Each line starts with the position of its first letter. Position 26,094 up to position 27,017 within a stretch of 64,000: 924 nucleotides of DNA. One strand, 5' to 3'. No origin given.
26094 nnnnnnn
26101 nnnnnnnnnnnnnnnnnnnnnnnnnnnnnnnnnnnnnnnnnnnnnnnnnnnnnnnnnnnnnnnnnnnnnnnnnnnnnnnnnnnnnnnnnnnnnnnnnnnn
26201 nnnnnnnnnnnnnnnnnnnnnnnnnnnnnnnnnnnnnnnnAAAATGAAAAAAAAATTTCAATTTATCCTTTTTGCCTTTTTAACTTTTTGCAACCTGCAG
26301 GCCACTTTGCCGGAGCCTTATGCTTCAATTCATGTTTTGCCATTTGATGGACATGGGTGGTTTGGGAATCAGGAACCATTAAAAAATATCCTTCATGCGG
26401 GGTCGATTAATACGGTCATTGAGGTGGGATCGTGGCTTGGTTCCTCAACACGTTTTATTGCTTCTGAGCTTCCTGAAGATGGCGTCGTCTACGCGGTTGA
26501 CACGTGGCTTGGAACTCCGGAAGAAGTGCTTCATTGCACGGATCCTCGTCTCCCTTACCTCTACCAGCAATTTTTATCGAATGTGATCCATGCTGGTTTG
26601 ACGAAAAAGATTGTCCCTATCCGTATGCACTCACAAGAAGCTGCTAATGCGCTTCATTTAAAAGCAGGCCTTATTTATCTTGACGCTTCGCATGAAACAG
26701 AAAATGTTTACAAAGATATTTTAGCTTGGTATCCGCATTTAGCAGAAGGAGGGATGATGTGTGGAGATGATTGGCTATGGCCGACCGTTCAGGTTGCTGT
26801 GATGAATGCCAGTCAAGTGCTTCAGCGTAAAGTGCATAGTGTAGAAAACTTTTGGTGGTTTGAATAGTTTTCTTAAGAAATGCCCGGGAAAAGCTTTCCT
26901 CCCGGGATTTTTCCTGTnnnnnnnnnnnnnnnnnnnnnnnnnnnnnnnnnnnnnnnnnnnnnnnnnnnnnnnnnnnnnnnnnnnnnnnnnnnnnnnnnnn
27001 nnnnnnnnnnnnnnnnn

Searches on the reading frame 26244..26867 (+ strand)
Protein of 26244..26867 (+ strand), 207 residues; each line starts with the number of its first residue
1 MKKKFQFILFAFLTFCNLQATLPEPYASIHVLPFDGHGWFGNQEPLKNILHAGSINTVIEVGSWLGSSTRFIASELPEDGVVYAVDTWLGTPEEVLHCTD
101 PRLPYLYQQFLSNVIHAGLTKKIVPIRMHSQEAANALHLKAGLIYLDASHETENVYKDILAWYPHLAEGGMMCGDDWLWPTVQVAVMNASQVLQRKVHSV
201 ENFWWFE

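Call 3: search_protein_families(library=pfam, proteins=[window:26244-26867:+], max_evalue=0.01)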
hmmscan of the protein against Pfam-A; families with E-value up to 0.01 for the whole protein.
window:26244-26867:+ (207 aa): 2 families
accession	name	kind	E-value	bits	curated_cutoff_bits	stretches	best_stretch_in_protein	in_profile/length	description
PF13578.12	Methyltransf_24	-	9.7e-18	65.4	26.3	1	59-177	1-105/105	Methyltransferase domain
PF01596.23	Methyltransf_3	-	8.9e-05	22.3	22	1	54-185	44-163/204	O-methyltransferase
